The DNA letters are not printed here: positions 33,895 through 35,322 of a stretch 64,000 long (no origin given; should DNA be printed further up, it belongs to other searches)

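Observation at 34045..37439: Hmc/Nhc/Cbc-type transmembrane redox module built around a 13-heme cytochrome c, in an FCB-like high-GC genome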

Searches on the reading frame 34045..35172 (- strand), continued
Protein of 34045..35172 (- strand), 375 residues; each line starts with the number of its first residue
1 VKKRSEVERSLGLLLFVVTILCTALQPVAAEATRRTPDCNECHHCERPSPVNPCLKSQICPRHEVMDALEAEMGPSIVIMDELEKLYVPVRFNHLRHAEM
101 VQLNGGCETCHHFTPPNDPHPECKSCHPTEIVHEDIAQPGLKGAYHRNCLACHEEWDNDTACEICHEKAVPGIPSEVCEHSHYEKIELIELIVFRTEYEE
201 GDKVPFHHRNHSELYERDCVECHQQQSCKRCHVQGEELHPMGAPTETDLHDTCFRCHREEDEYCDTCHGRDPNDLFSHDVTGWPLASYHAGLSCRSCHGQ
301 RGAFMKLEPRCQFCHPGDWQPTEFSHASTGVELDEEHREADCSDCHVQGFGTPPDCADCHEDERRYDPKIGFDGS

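Call 33: search_solved_structures(query=A1, max_evalue=0.01)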
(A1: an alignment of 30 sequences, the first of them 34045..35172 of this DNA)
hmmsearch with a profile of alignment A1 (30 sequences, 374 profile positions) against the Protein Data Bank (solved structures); distinct sequences matched with E-value up to 0.01: 18.
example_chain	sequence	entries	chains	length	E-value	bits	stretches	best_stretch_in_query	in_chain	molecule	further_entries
2e84_A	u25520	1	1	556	1.7e-27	99.5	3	58-167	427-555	High-molecular-weight cytochrome c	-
1z1n_X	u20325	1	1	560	6.5e-27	97.6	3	30-167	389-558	sixteen heme cytochrome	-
1h29_A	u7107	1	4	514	5e-25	91.4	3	69-167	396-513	HIGH-MOLECULAR-WEIGHT CYTOCHROME C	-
1gws_A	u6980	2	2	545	8.2e-25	90.7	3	69-167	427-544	HIGH-MOLECULAR-WEIGHT CYTOCHROME C | High-molecular-weight cytochrome c precursor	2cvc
1duw_A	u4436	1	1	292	2.2e-22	82.7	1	57-165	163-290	NONAHEME CYTOCHROME C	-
1ofw_A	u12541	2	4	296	1.2e-21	80.3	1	61-165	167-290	NINE-HEME CYTOCHROME C | NINE HEME CYTOCHROME C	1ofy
19hc_A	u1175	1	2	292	2.4e-20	76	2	64-165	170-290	PROTEIN (NINE-HAEM CYTOCHROME C)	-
3cao_A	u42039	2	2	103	1.2e-09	40.8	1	87-165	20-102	CYTOCHROME C3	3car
3ov0_A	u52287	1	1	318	2.3e-09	39.9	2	228-350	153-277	Cytochrome c family protein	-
2bq4_A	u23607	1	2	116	2.4e-07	33.2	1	71-166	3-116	BASIC CYTOCHROME C3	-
3ouq_A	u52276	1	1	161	1.9e-05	27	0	289-367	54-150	Cytochrome c family protein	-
1w7o_A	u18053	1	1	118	8.5e-05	24.8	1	83-164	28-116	CYTOCHROME C3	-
6jzb_A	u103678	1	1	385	0.00015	24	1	286-366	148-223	Chaperone protein DnaJ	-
6hr0_A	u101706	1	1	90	0.00017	23.9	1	283-366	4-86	Cytochrome C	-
2k3v_A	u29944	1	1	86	0.00019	23.7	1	284-364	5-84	Tetraheme cytochrome c-type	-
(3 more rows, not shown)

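Call 49: predict_structure(alignment_id=A1)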
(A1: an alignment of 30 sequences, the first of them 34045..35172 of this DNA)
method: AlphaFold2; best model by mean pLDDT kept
length: 375 residues; sequences in the alignment: 30
mean_pLDDT: 58.1   pTM: 0.39
mean pLDDT of the five models: 58.1, 57.1, 55.2, 52.8, 52.2
residues with pLDDT >= 90: 0; 70-90: 101; 50-70: 118; < 50: 156
segments of 3 or more residues with pLDDT < 50: 28-35, 60-92, 97-185, 237-239, 242-245, 259-261, 280-283, 301-303
pLDDT, mean of each block of 10 residues (from residue 1): 59 77 58 53 69 59 45 45 41 49 37 44 45 40 47 40 40 39 53 78 77 59 56 49 55 60 65 59 62 62 57 72 78 82 83 83 75 55
secondary structure, 60 per line:
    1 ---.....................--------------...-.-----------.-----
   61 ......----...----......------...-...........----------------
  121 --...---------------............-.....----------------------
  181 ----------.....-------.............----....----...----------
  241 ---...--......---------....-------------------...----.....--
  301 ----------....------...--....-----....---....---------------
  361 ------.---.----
elements in order: H4-24 H61-66 E78-80 E90-92 H94-104 H141-152 H154-158 E191-195 E203-207 H208-215 H220-223 H249-254 H264-267 H294-298 H311-314 H326-329 H335-338 H342-345

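Call 50: search_solved_structures(query=A1, max_evalue=1e-15, show_alignments=2)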
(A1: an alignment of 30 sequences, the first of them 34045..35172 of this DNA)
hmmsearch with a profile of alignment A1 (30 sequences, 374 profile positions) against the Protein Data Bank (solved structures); distinct sequences matched with E-value up to 1e-15: 7.
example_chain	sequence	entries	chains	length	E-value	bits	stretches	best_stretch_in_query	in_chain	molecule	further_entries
2e84_A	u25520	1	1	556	1.7e-27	99.5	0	58-167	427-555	High-molecular-weight cytochrome c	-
1z1n_X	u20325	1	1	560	6.5e-27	97.6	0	30-167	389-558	sixteen heme cytochrome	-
1h29_A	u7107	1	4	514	5e-25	91.4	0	69-167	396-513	HIGH-MOLECULAR-WEIGHT CYTOCHROME C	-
1gws_A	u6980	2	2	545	8.2e-25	90.7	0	69-167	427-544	HIGH-MOLECULAR-WEIGHT CYTOCHROME C | High-molecular-weight cytochrome c precursor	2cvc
1duw_A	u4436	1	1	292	2.2e-22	82.7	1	57-165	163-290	NONAHEME CYTOCHROME C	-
1ofw_A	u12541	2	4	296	1.2e-21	80.3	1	61-165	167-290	NINE-HEME CYTOCHROME C | NINE HEME CYTOCHROME C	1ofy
19hc_A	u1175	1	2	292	2.4e-20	76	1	64-165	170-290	PROTEIN (NINE-HAEM CYTOCHROME C)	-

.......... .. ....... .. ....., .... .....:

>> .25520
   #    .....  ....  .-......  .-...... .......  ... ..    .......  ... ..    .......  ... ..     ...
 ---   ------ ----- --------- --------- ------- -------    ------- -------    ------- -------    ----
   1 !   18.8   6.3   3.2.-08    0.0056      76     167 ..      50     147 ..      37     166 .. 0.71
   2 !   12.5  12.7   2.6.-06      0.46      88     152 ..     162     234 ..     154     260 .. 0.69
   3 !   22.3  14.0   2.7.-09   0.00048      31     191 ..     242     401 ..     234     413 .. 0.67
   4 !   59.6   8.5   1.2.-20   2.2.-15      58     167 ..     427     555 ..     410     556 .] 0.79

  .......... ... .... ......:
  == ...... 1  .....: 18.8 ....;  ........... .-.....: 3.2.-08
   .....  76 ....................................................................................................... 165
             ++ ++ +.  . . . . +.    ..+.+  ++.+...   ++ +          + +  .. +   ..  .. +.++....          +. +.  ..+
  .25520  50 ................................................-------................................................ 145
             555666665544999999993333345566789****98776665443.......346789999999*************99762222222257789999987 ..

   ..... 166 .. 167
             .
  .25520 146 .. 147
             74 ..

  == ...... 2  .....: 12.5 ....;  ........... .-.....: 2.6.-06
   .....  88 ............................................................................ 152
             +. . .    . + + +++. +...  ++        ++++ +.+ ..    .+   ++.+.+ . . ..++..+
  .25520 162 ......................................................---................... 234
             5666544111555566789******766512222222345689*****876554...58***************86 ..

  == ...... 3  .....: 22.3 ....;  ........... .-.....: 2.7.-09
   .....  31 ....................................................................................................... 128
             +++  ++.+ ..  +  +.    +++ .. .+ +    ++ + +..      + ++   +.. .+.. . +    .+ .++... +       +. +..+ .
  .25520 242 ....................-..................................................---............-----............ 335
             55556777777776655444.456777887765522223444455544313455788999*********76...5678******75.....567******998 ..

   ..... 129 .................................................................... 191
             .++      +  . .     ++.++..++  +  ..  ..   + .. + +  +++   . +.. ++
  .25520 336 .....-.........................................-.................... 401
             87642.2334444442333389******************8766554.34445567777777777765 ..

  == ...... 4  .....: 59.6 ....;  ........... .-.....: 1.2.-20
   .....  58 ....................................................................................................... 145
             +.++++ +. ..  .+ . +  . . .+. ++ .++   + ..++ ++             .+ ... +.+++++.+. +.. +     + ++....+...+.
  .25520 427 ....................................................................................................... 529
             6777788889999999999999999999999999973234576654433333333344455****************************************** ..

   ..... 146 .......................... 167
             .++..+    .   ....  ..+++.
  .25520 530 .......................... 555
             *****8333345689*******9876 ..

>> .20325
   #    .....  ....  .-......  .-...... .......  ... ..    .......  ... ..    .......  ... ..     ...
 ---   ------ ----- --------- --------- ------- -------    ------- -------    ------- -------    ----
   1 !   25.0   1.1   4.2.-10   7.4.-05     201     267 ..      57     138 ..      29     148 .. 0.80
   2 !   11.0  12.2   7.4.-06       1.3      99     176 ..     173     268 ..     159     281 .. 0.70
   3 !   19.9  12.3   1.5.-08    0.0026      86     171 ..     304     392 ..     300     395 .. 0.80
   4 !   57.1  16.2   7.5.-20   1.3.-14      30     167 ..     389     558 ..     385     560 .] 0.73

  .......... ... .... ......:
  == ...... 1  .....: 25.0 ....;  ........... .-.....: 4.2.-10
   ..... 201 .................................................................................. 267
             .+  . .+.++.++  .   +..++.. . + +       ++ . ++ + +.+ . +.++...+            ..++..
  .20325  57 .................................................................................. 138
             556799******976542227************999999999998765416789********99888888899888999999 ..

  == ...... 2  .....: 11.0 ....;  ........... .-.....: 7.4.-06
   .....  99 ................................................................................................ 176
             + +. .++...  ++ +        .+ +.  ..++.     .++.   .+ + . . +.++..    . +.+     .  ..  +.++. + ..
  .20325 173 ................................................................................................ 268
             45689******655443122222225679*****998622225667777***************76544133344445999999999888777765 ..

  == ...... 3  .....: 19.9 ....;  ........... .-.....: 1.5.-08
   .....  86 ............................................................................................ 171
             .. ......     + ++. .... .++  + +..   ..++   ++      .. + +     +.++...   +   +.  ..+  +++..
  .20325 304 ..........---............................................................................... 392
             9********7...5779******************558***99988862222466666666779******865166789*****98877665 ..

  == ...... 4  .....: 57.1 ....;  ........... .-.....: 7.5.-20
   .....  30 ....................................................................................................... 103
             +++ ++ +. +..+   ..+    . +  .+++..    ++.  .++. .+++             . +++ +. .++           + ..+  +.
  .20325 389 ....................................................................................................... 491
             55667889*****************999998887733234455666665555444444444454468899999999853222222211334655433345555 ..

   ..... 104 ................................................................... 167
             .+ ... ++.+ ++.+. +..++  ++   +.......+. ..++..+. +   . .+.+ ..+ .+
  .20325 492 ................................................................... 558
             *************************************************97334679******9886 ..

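Call 74: search_protein_families(library=pfam, proteins=[L015:7416-10094:-, L017:524-3436:-, L079:7107-9587:+, L044:8580-10574:+], max_evalue=0.001)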
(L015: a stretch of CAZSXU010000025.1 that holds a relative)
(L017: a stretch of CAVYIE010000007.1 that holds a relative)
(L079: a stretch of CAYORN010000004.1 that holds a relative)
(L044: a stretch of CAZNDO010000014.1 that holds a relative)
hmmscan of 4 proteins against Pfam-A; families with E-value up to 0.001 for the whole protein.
L015:7416-10094:- (892 aa): 6 families
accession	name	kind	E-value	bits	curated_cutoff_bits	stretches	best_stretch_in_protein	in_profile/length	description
PF09699.15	Paired_CXXCH_1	-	2.1e-21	75.8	20.6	1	272-303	8-40/41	Doubled CXXCH motif (Paired_CXXCH_1)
PF14522.11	Cytochrome_C7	-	1.4e-19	70.1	24.8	1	241-299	13-66/67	Cytochrome c7 and related cytochrome c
PF14537.11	Cytochrom_c3_2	-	2.2e-17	63.7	25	1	319-404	6-78/79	Cytochrome c3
PF01292.26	Ni_hydr_CYTB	-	5.9e-13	49.4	30.1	1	671-850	1-164/179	Prokaryotic cytochrome b561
PF02085.21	Cytochrom_CIII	-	2.1e-07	31.6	22.9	0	107-197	26-101/101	Class III cytochrome C family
PF22678.1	Cytochrom_c_NrfB-like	-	4.8e-05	24.2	27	0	400-475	1-66/89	Cytochrome c-type protein NrfB-like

L017:524-3436:- (970 aa): 5 families
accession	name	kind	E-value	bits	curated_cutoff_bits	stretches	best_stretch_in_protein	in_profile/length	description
PF14522.11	Cytochrome_C7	-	3.4e-28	97.7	24.8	4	67-136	12-67/67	Cytochrome c7 and related cytochrome c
PF14537.11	Cytochrom_c3_2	-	5.9e-23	81.6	25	3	105-193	6-78/79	Cytochrome c3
PF09699.15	Paired_CXXCH_1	-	1.4e-19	70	20.6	1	158-196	5-39/41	Doubled CXXCH motif (Paired_CXXCH_1)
PF22113.1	Mtrc-MtrF_II-IV_dom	-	1.4e-16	61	30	1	406-604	8-170/176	Outer membrane cytochrome MtrC/MtrF-like, domains II/IV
PF01292.26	Ni_hydr_CYTB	-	7.3e-07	29.6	30.1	1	632-782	22-174/179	Prokaryotic cytochrome b561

L079:7107-9587:+ (826 aa): 8 families
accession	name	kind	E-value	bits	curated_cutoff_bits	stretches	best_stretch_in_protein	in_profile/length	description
PF14522.11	Cytochrome_C7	-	4e-24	84.6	24.8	3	24-93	13-66/67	Cytochrome c7 and related cytochrome c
PF09699.15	Paired_CXXCH_1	-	8.1e-18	64.3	20.6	1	178-208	8-38/41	Doubled CXXCH motif (Paired_CXXCH_1)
PF01292.26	Ni_hydr_CYTB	-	1.6e-16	61.1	30.1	1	596-772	7-166/179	Prokaryotic cytochrome b561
PF14537.11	Cytochrom_c3_2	-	2.5e-15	57.2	25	0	250-322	20-79/79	Cytochrome c3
PF22113.1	Mtrc-MtrF_II-IV_dom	-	3.4e-12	46.7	30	0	386-531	7-137/176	Outer membrane cytochrome MtrC/MtrF-like, domains II/IV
PF02085.21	Cytochrom_CIII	-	3.2e-07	31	22.9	0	165-263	25-101/101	Class III cytochrome C family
PF22678.1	Cytochrom_c_NrfB-like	-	5.9e-06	27.1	27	0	27-94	1-66/89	Cytochrome c-type protein NrfB-like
PF14358.11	DUF4405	-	0.00063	20.7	26.7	1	599-658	3-64/66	Domain of unknown function (DUF4405)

L044:8580-10574:+ (664 aa): 7 families
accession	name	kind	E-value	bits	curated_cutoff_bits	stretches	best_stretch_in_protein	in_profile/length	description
PF14522.11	Cytochrome_C7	-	9.2e-16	57.9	24.8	1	39-97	13-67/67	Cytochrome c7 and related cytochrome c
PF01292.26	Ni_hydr_CYTB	-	9e-14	52.1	30.1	1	426-601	5-164/179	Prokaryotic cytochrome b561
PF14537.11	Cytochrom_c3_2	-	3.9e-09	37.3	25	0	66-153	4-79/79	Cytochrome c3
PF02085.21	Cytochrom_CIII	-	3.5e-07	30.9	22.9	0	62-128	24-86/101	Class III cytochrome C family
PF09699.15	Paired_CXXCH_1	-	2.3e-06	27.6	20.6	0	119-155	8-39/41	Doubled CXXCH motif (Paired_CXXCH_1)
PF03264.19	Cytochrom_NNT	-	4.8e-05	23.6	24.1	0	32-78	118-167/174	NapC/NirT cytochrome c family, N-terminal region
PF14358.11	DUF4405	-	0.00046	21.1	26.7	1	431-490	3-64/66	Domain of unknown function (DUF4405)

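Call 83: search_protein_representatives(alignment_id=A1)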
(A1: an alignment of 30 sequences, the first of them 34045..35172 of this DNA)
Query: 30 sequences, 374 profile positions. Proteins with E-value up to 0.001 (for the whole library): 4223; up to 1e-10: 1950; up to 1e-30: 424. The best 150 are listed.
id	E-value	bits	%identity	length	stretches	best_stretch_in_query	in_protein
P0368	7.3e-199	676.7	-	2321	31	300-363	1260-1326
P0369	1.1e-152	524.7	-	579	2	27-368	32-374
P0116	2.4e-145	500.6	-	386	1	12-372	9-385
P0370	5.8e-129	446.6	-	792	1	21-365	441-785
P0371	2.2e-126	438.1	-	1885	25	228-363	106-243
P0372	5.2e-123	427.1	-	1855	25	291-361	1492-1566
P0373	1.2e-119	416.0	-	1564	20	227-364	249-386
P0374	2.1e-117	408.6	-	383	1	5-369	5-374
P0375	1.2e-116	406.1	-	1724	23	305-360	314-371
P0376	1.3e-116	406.0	-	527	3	20-360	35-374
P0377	4.4e-107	374.6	-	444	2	14-359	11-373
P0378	5.3e-106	371.1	-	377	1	9-361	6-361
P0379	1.3e-105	369.9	-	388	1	12-369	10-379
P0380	1.7e-105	369.4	-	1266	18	291-364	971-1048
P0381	1.0e-102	360.3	-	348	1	20-292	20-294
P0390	4.3e-98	345.1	-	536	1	31-364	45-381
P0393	3.2e-96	338.9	-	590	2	27-368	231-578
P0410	2.8e-85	302.9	-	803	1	26-362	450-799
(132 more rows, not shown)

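Call 84: search_protein_families(library=pfam, proteins=[P0370, P0410, P0393, P0369, P0390, P0376], max_evalue=0.0001)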
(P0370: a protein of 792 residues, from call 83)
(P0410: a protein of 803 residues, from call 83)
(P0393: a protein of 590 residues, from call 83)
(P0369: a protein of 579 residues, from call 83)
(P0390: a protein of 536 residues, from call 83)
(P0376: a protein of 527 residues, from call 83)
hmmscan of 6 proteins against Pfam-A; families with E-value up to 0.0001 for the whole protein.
P0370 (792 aa): 4 families
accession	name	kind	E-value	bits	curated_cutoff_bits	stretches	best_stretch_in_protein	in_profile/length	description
PF03916.19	NrfD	-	2.7e-19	70.4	25.8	1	51-361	2-307/313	Polysulphide reductase, NrfD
PF02085.21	Cytochrom_CIII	-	3.2e-16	59.9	22.9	1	506-583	20-101/101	Class III cytochrome C family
PF14522.11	Cytochrome_C7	-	9.5e-07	29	24.8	0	679-733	13-66/67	Cytochrome c7 and related cytochrome c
PF14537.11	Cytochrom_c3_2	-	1.6e-05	25.7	25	1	708-780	5-79/79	Cytochrome c3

P0410 (803 aa): 3 families
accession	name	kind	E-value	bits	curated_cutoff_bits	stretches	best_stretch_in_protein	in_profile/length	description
PF02085.21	Cytochrom_CIII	-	1.6e-17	64.2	22.9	1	507-587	17-101/101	Class III cytochrome C family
PF03916.19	NrfD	-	6e-15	56.1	25.8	1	18-313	3-302/313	Polysulphide reductase, NrfD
PF14522.11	Cytochrome_C7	-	1e-07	32.1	24.8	0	633-702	1-66/67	Cytochrome c7 and related cytochrome c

P0393 (590 aa): 2 families
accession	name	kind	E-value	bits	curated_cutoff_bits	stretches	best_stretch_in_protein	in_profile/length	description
PF02085.21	Cytochrom_CIII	-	3.3e-17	63.1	22.9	2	294-369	19-101/101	Class III cytochrome C family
PF14522.11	Cytochrome_C7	-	6.9e-07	29.4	24.8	0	28-132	5-67/67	Cytochrome c7 and related cytochrome c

P0369 (579 aa): 2 families
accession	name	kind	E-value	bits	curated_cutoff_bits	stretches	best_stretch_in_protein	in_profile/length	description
PF02085.21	Cytochrom_CIII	-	5.3e-17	62.5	22.9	1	86-166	16-101/101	Class III cytochrome C family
PF14522.11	Cytochrome_C7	-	2.1e-16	59.9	24.8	2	460-513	14-66/67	Cytochrome c7 and related cytochrome c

P0390 (536 aa): 3 families
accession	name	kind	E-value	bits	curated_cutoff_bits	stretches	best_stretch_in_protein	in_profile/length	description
PF02085.21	Cytochrom_CIII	-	1.8e-17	63.9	22.9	1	96-176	16-101/101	Class III cytochrome C family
PF14522.11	Cytochrome_C7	-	4.6e-10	39.6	24.8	0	271-331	9-66/67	Cytochrome c7 and related cytochrome c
PF14537.11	Cytochrom_c3_2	-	2.9e-06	28.1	25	0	304-377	4-79/79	Cytochrome c3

P0376 (527 aa): 3 families
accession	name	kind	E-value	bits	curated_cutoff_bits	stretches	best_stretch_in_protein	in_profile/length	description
PF02085.21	Cytochrom_CIII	-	1.5e-21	77.1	22.9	1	99-177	16-98/101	Class III cytochrome C family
PF14522.11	Cytochrome_C7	-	5.5e-18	65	24.8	1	411-466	12-66/67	Cytochrome c7 and related cytochrome c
PF14537.11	Cytochrom_c3_2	-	1.4e-14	54.7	25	0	441-512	5-79/79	Cytochrome c3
